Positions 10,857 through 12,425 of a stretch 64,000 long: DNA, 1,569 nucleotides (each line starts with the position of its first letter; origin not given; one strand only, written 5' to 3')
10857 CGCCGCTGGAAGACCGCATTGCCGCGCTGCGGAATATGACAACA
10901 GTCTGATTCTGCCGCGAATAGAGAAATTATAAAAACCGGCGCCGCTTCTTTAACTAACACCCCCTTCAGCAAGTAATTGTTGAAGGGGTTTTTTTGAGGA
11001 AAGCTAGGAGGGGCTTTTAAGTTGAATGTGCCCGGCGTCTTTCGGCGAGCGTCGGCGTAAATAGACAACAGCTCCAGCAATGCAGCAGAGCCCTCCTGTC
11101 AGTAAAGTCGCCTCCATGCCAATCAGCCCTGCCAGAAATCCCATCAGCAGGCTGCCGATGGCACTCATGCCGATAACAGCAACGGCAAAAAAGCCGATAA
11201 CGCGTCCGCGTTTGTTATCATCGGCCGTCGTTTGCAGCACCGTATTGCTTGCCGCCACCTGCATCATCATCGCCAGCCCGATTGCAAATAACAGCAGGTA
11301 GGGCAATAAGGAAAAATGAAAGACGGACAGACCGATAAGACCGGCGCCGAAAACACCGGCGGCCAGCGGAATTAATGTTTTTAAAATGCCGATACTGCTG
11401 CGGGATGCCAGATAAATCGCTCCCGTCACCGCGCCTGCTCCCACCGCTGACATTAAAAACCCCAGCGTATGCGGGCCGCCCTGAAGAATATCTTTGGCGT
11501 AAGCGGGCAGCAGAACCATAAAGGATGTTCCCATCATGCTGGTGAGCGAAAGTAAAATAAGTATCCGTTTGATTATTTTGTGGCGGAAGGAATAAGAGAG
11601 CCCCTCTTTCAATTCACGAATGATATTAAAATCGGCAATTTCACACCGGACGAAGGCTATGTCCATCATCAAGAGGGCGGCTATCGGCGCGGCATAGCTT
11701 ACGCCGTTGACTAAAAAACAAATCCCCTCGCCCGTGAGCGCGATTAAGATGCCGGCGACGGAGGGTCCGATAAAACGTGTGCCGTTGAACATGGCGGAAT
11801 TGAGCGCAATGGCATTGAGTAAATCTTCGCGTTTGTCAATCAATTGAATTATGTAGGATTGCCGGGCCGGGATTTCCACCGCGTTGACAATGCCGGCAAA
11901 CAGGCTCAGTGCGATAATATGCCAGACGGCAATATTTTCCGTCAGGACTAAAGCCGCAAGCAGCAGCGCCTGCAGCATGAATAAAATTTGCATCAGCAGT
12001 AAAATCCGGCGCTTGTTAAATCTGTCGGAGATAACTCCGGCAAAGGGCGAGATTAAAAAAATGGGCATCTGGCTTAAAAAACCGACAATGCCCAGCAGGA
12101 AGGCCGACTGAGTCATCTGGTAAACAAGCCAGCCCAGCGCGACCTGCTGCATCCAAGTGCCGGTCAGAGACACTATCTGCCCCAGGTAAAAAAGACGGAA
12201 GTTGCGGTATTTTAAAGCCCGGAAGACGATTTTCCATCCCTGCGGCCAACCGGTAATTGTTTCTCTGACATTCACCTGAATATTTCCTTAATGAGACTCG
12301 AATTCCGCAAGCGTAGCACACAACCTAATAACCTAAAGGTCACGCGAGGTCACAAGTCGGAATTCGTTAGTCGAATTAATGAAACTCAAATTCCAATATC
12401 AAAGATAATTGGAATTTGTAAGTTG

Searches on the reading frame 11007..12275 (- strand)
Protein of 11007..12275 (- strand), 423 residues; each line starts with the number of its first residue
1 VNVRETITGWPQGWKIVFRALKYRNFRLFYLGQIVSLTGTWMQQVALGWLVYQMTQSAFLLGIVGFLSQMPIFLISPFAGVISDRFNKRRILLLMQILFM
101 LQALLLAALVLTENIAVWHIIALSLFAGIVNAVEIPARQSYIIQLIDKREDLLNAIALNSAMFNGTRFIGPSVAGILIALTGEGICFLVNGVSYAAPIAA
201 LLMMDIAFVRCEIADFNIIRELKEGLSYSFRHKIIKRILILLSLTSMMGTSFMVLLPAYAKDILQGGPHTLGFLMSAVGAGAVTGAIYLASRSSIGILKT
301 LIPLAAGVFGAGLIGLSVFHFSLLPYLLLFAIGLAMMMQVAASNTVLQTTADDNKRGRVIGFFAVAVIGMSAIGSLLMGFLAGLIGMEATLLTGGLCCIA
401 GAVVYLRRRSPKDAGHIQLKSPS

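Call 38: search_protein_families(library=pfam, proteins=[window:11007-12275:-], max_evalue=0.00001)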
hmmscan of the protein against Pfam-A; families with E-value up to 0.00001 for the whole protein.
window:11007-12275:- (423 aa): 2 families
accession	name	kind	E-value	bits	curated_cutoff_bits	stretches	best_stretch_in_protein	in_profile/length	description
PF05977.19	MFS_3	-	2.7e-61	208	27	1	21-412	7-397/524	Transmembrane secretion effector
PF07690.21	MFS_1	-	1.7e-38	132.9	33.4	2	30-366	2-338/347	Major Facilitator Superfamily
